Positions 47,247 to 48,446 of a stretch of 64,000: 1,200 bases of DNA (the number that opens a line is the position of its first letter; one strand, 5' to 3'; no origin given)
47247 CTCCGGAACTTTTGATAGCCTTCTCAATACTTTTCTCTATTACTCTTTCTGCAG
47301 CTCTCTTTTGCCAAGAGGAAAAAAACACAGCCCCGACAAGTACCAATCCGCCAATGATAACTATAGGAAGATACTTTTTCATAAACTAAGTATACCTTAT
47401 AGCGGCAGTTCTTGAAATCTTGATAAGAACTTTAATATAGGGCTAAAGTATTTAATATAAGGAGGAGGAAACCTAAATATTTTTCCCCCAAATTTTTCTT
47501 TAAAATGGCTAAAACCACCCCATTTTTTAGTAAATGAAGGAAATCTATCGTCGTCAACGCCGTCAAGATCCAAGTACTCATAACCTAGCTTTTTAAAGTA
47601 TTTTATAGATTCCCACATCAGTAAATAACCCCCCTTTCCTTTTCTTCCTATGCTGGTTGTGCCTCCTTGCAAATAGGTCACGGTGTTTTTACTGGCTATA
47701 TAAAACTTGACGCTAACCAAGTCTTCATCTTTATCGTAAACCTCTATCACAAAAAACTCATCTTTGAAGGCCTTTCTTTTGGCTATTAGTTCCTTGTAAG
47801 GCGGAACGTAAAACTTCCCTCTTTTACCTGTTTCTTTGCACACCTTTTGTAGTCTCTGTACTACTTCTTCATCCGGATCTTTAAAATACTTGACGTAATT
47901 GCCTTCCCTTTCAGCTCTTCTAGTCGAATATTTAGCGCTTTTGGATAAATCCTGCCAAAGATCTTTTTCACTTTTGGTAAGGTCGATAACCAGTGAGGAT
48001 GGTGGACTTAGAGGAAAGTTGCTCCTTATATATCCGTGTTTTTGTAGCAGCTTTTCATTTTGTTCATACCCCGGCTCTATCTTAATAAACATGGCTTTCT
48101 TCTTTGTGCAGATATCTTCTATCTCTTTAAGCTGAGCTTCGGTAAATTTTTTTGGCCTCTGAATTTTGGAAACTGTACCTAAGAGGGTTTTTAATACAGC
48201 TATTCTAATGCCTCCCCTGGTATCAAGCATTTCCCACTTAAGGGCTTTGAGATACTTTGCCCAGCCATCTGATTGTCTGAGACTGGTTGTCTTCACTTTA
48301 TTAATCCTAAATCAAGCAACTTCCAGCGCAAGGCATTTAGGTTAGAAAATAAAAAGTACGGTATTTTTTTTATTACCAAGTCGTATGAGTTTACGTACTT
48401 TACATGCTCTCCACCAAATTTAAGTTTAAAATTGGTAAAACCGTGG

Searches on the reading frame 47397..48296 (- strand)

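Call 54: search_protein_families(library=pfam, proteins=[window:47397-48296:-], max_evalue=0.00001)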
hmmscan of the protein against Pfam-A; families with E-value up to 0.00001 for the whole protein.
window:47397-48296:- (299 aa): 2 families
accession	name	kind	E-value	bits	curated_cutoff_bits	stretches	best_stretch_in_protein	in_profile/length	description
PF02388.22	FemAB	-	2.8e-13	49.9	24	1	185-287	300-396/406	FemAB family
PF13480.13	Acetyltransf_6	-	5.8e-08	33.4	22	1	119-250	5-139/143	Acetyltransferase (GNAT) domain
